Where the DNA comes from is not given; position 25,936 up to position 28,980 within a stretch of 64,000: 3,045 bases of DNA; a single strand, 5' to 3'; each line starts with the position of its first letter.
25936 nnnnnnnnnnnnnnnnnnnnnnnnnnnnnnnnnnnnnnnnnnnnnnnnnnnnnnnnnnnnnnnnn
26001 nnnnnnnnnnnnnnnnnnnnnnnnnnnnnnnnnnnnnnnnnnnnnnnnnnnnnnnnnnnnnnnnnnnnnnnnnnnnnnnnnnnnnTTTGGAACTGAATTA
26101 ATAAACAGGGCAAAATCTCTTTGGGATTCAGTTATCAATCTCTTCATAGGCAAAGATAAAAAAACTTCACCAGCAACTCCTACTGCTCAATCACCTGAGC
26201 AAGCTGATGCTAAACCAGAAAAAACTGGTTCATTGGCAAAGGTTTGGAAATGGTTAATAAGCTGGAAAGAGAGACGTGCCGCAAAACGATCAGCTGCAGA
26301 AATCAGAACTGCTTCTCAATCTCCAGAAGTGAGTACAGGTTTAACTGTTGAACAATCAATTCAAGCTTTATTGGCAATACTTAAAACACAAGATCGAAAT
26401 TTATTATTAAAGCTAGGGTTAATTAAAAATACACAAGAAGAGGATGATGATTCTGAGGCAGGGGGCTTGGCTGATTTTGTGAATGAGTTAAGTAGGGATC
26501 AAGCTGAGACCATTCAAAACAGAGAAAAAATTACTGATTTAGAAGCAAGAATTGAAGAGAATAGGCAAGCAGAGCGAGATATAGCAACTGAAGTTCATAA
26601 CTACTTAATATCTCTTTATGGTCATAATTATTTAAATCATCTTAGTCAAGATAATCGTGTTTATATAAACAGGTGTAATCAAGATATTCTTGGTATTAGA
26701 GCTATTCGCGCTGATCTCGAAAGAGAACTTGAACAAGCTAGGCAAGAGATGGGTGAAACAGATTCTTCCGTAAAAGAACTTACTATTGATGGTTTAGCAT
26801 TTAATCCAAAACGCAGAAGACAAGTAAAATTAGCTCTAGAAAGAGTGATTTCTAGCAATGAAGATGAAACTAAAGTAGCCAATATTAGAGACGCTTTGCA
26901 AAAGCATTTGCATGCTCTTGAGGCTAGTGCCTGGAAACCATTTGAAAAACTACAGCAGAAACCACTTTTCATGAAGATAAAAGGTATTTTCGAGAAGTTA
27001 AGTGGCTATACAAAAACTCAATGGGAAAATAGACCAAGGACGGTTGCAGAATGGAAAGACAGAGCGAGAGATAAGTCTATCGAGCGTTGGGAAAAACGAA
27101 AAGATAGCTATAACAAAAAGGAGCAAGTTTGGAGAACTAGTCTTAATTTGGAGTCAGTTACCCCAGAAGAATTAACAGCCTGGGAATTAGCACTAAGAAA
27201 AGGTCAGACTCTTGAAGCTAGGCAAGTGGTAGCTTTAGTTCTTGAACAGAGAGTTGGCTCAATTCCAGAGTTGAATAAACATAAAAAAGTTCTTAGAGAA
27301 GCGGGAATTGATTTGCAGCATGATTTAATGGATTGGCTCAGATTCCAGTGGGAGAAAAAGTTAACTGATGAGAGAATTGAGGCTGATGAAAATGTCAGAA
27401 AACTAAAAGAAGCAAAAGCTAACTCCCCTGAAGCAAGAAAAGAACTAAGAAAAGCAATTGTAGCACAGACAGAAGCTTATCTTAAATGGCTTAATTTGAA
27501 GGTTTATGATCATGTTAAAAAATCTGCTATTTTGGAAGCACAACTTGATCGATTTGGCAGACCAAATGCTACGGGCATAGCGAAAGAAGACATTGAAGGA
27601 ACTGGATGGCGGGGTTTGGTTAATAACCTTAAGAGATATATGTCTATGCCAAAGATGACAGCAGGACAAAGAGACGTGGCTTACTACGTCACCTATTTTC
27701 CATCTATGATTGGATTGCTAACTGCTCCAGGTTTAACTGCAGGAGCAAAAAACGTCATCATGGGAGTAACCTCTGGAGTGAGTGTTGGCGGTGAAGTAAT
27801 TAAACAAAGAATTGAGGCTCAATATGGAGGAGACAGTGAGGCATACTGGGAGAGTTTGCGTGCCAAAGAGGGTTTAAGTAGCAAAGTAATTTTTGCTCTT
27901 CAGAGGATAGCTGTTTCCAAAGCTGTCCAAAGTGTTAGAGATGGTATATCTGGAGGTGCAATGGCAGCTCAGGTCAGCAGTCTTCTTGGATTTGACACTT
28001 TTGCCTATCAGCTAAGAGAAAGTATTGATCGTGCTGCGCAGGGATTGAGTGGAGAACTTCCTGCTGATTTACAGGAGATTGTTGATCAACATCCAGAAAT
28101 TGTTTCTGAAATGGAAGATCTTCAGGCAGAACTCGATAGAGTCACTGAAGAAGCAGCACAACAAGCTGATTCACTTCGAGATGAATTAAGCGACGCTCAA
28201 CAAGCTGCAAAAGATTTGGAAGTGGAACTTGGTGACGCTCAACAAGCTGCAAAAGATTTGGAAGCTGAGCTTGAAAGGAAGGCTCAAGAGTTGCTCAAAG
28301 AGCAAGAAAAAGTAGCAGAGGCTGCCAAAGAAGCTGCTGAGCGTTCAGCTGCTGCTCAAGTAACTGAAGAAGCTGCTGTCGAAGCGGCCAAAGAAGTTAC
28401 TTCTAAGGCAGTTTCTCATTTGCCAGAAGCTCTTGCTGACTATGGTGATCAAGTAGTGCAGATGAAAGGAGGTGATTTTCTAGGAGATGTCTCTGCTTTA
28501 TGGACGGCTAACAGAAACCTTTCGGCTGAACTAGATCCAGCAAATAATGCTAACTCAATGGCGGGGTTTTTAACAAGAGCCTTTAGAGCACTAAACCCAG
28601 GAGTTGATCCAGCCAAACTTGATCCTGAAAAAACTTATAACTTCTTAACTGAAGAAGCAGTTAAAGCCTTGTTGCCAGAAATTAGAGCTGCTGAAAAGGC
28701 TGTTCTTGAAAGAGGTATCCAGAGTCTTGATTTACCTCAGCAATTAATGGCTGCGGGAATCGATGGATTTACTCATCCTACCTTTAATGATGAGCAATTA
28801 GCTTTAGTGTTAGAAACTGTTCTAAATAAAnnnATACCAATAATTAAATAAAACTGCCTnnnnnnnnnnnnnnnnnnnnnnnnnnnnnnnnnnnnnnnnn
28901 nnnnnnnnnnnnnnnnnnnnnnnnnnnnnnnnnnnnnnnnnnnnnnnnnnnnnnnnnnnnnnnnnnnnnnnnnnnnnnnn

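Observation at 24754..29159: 1359-aa PP2C phosphatase fused to a roughly 900-aa coiled-coil/low-complexity region, followed by a small acidic partner ORF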

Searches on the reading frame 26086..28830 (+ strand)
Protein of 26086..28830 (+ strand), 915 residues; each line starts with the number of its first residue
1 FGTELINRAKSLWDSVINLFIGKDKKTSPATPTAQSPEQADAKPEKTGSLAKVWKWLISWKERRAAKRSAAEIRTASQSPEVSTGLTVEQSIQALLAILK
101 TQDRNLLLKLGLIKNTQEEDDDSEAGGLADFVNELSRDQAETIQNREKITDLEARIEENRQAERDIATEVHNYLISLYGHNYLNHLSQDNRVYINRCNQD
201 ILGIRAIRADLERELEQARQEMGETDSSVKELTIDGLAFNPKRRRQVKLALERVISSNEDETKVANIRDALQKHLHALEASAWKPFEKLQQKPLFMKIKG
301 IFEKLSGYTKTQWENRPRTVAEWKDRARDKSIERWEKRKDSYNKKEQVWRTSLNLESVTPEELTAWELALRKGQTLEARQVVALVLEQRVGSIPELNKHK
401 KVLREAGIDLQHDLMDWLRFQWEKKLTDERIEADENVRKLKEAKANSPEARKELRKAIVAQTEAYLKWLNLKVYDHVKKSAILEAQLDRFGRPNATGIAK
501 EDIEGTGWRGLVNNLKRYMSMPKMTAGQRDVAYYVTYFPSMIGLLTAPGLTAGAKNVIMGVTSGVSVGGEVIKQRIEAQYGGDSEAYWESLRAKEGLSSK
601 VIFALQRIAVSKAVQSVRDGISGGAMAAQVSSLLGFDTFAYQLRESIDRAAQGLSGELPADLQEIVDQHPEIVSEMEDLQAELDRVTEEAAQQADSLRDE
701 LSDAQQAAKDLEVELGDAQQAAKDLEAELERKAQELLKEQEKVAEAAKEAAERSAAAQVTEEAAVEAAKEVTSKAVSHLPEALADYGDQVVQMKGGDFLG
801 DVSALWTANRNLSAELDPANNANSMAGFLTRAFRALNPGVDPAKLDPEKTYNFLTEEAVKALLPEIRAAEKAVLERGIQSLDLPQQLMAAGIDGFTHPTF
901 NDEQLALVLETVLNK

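Call 31: predict_structure(alignment_id=A2)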
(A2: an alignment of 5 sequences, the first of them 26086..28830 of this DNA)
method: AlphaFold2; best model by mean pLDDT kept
length: 915 residues; sequences in the alignment: 5
mean_pLDDT: 46.5   pTM: 0.27
mean pLDDT of the five models: 46.5, 44.8, 44.4, 43.2, 42.1
residues with pLDDT >= 90: 0; 70-90: 77; 50-70: 218; < 50: 620
segments of 3 or more residues with pLDDT < 50: 1-86, 113-143, 223-242, 282-328, 330-332, 360-408, 410-412, 469-576, 594-702, 715-719, 747-791, 793-795, 798-800, 802-808, 818-826, 836-838, 847-854, 856-859, 868-885, 887-900, 907-915
pLDDT, mean of each block of 10 residues (from residue 1): 33 36 28 27 30 39 37 28 39 57 63 40 36 40 60 80 78 74 60 71 75 70 36 29 55 70 70 64 43 39 35 40 45 53 55 50 47 38 39 42 45 51 62 72 60 63 51 34 26 25 34 41 36 36 39 42 36 47 51 46 44 38 33 34 36 36 39 40 43 42 49 50 60 64 50 34 39 42 45 49 48 49 49 52 49 47 50 44 48 40 48 39
secondary structure, 60 per line:
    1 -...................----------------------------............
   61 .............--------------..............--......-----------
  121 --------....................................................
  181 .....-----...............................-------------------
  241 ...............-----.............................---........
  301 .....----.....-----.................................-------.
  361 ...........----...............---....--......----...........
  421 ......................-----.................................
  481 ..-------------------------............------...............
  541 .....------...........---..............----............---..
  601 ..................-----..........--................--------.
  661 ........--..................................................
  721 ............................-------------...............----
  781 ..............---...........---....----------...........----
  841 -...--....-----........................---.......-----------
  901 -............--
elements in order (helices of 4 or more, strands of 3 or more residues): H2-20 H49-73 H88-101 H104-109 H129-185 H191-221 H241-255 H261-289 H293-305 H310-314 H320-352 H360-371 H376-390 H394-397 H400-405 H410-442 H448-482 H508-519 H526-545 H552-562 H566-579 H584-595 H599-618 H624-633 H636-651 H660-668 H671-748 H762-776 H781-794 H798-808 H812-815 H826-836 H847-850 H856-879 H883-889 H902-913
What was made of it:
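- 26077..26907 (+): Clade-specific helical, basic region (aa 438-714) joining PP2C to the module. AF2 predicts long helices with pLDDT 70-80 for aa ~590-660 (call 31).
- Tried and rejected: AF2 on aa 441-1355 with 5 orthologues gave mean pLDDT 46.5 (call 31).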

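Call 32: search_protein_representatives(alignment_id=A2)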
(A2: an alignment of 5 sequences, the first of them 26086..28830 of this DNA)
Query: 5 sequences, 903 profile positions. Proteins with E-value up to 0.001 (for the whole library): 5; up to 1e-10: 3; up to 1e-30: 3. The best 5 are listed.
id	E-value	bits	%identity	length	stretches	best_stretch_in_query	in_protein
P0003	0.0e+00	1962.7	-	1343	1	1-903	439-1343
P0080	2.2e-58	214.6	-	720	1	2-283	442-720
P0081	9.8e-46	172.8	-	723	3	463-633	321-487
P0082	1.1e-09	53.5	-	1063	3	462-650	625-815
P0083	1.1e-04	37.0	-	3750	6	636-705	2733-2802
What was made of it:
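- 26908..28830 (+): Stand-alone-type module (aa ~715-1355), homologous to the PP2C-less proteins P0081 and P0082. Exhaustive HMMER search (call 32: E 1e-45 and 1e-9).
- The module also occurs without PP2C (call 32).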

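Call 34: find_encoding_contigs(protein=P0081, flank=10000, max_places=3)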
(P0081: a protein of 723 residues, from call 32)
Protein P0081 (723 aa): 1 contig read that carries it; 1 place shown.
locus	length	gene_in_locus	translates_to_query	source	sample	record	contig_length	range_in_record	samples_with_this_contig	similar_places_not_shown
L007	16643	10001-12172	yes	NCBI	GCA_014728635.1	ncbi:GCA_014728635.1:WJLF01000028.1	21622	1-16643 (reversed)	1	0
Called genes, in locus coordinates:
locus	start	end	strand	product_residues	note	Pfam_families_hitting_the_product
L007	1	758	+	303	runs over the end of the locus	PF01458:SUFBD_core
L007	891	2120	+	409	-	PF00266:Aminotran_5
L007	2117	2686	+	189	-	PF01931:NTPase_I-T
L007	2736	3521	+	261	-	PF00970:FAD_binding_6, PF00175:NAD_binding_1, PF08030:NAD_binding_6 (weak)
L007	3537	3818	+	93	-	PF13459:Fer4_15, PF13370:Fer4_13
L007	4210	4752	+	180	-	-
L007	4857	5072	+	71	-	-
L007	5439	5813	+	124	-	PF01883:FeS_assembly_P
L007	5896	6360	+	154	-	PF02502:LacAB_rpiB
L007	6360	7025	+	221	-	PF00834:Ribul_P_3_epim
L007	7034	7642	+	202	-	PF18306:LDcluster4, PF03641:Lysine_decarbox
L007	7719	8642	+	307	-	PF00294:PfkB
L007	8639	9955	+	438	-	PF07724:AAA_2 (weak), PF13401:AAA_22 (weak), PF00004:AAA, PF07728:AAA_5, PF22667:Lon_lid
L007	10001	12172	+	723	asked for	-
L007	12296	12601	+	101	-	-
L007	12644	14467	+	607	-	-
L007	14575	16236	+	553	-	PF00753:Lactamase_B, PF12706:Lactamase_B_2, PF22505:RNase_J_b_CASP, PF17770:RNase_J_C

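Call 35: find_encoding_contigs(protein=P0082, flank=10000, max_places=3)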
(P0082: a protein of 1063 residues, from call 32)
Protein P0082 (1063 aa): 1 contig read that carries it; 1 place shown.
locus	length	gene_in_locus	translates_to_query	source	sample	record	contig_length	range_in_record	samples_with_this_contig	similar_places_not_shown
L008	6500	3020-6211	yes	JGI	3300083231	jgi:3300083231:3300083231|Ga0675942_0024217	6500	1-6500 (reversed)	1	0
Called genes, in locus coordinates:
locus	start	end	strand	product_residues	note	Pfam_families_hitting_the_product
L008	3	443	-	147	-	?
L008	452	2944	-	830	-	PF01966:HD (weak)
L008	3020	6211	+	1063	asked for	-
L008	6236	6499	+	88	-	?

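Call 47: search_protein_families(library=pfam, proteins=[P0081, P0082, L007:12296-12598:+, L007:12644-14467:+, L007:8639-9955:+, L008:452-2944:-], max_evalue=1)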
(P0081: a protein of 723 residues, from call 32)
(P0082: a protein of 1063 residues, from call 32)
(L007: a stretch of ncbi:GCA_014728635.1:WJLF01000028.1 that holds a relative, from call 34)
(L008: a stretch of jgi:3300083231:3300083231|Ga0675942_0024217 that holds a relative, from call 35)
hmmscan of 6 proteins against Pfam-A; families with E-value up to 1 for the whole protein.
P0081 (723 aa): 6 families
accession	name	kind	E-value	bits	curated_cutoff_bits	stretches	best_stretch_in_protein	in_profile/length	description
PF11890.14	DUF3410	-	0.049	13.9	31.4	1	194-232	44-81/81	Domain of unknown function (DUF3410)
PF04201.20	TPD52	-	0.084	13.6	25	1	101-151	4-54/108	Tumour protein D52 family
PF16097.10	FXR_C3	-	0.19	12.8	27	1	494-530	5-40/68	Fragile X-related 1 protein C-terminal region 3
PF19903.4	DUF6376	-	0.23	12.2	27.3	1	83-179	13-102/116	Family of unknown function (DUF6376)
PF00285.26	Citrate_synt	-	0.26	10.7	27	1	84-170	52-137/357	Citrate synthase, C-terminal domain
PF10859.13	DUF2660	-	0.47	11.5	25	1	51-97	18-68/91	Protein of unknown function (DUF2660)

P0082 (1063 aa): 1 family
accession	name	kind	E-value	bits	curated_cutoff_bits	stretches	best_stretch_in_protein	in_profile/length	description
PF10279.14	Latarcin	-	0.00019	22.1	25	1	350-378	34-62/64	Latarcin precursor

L007:12296-12598:+ (101 aa): 1 family
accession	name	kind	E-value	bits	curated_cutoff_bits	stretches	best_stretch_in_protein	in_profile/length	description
PF13974.11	YebO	-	0.8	10.4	27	1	52-88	31-67/80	YebO-like protein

L007:12644-14467:+ (607 aa): 5 families
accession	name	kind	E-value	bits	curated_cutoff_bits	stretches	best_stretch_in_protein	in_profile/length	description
PF07690.21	MFS_1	-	0.021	14.2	33.4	1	391-524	123-257/347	Major Facilitator Superfamily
PF14890.11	Intein_splicing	-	0.037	14.3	35.8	1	251-483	83-152/155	Intein splicing domain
PF05672.16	MAP7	-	0.063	13.5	28.5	1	6-133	24-146/153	MAP7 (E-MAP-115) family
PF09716.15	ETRAMP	-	0.15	12.5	29.1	0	470-502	47-79/81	Malarial early transcribed membrane protein (ETRAMP)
PF05055.17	DUF677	-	0.41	10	29.1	0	522-571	185-235/336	Protein of unknown function (DUF677)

L007:8639-9955:+ (438 aa): 14 families
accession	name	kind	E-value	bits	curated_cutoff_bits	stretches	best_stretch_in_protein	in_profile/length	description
PF00004.35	AAA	-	4.5e-17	63.2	21.2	1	208-345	1-126/131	ATPase family associated with various cellular activities (AAA)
PF22667.2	Lon_lid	-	3.7e-08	33.3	27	1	369-419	1-51/57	Lon protease AAA+ ATPase lid domain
PF07728.20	AAA_5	-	7.7e-08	32.9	22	1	208-333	2-130/139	AAA domain (dynein-related subfamily)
PF13401.12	AAA_22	-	9.2e-07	29.7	27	1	204-302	4-110/130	AAA domain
PF07724.20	AAA_2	-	3.4e-06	27.6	27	1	208-336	6-131/166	AAA domain (Cdc48 subfamily)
PF13173.12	AAA_14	-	0.0018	18.7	27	1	206-288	3-78/129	AAA domain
PF13671.12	AAA_33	-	0.0047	17.7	27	1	207-233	1-25/143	AAA domain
PF13191.12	AAA_16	-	0.0098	16.8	32.6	1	205-232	24-51/167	AAA ATPase domain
PF08298.17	AAA_PrkA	-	0.012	15.1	25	1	168-231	55-111/358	PrkA AAA domain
PF13238.12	AAA_18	-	0.019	15.9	29.4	1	209-241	2-25/128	AAA domain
PF02367.23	TsaE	-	0.044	14.2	26.6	1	206-230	22-46/128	Threonylcarbamoyl adenosine biosynthesis protein TsaE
PF00448.28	SRP54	-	0.05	13.7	22.7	1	207-230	3-26/196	SRP54-type protein, GTPase domain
PF25557.1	GAUT_1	-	0.2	12.4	22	1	85-130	25-70/77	Galacturonosyltransferase domain 1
PF25201.1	nSTAND6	-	0.26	11.8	27.7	0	205-231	18-44/148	Novel STAND NTPase 6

L008:452-2944:- (830 aa): 7 families
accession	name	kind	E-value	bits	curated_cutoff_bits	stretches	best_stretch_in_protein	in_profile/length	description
PF01966.28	HD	-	2.2e-06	28.4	22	1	267-365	2-93/116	HD domain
PF24622.1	TMP_4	-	0.05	14.2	27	1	450-477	31-58/77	Tape measure protein domain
PF16515.11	HIP1_clath_bdg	-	0.056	14.3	28.8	0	32-64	43-75/99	Clathrin-binding domain of Huntingtin-interacting protein 1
PF24918.1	NET2A_C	-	0.076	13.3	27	1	149-219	62-135/180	NET2A, C-terminal domain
PF06150.17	ChaB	-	0.16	13.1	27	0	749-792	19-57/60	ChaB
PF16326.10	ABC_tran_CTD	-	0.25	12.1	32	0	143-181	6-40/69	ABC transporter C-terminal domain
PF20302.4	HisK-N-like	-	0.49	11.1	27.8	0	18-72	44-98/132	HisK-N-like globin domain of the ASK signalosome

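Call 48: search_protein_families(library=phrogs, proteins=[P0081, P0082, L007:12296-12598:+], max_evalue=0.1)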
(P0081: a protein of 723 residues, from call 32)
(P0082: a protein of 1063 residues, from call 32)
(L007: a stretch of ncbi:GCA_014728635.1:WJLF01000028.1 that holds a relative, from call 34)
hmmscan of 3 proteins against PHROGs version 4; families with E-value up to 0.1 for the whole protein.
P0081 (723 aa): 3 families
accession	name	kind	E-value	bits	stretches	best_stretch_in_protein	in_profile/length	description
phrog_10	-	head and packaging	0.0078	16.2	1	51-153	237-349/752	major head protein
phrog_8437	-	unknown function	0.025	15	1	54-152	42-142/230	-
phrog_12118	-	unknown function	0.099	13.9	0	79-124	40-84/85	-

P0082 (1063 aa): 2 families
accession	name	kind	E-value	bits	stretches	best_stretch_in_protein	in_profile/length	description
phrog_15799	-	unknown function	0.029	15.8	1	400-465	7-72/83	-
phrog_23639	-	unknown function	0.062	14.6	0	787-828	9-50/62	-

L007:12296-12598:+ (101 aa): 0 families

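Call 49: search_protein_families(library=padloc, proteins=[P0081, P0082, L007:12296-12598:+], max_evalue=0.1)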
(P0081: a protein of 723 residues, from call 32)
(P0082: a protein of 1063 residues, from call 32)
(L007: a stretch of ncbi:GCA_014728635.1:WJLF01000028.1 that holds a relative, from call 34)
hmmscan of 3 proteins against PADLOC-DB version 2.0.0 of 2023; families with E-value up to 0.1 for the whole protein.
P0081 (723 aa): 0 families

P0082 (1063 aa): 0 families

L007:12296-12598:+ (101 aa): 1 family
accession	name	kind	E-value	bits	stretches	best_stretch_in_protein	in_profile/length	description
PDLC04742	PDC-M62B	-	0.0068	13.8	1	19-100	31-104/337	-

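Call 60: find_encoding_contigs(protein=P0080, flank=10000, max_places=2)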
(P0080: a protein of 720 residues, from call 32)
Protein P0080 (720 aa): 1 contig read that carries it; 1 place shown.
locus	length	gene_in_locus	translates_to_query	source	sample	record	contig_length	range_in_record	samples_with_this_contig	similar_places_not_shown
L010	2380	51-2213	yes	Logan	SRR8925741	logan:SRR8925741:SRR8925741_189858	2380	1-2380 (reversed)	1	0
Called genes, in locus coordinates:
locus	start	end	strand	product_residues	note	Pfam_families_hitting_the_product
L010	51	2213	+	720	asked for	PF13672:PP2C_2 (weak), PF00481:PP2C (weak)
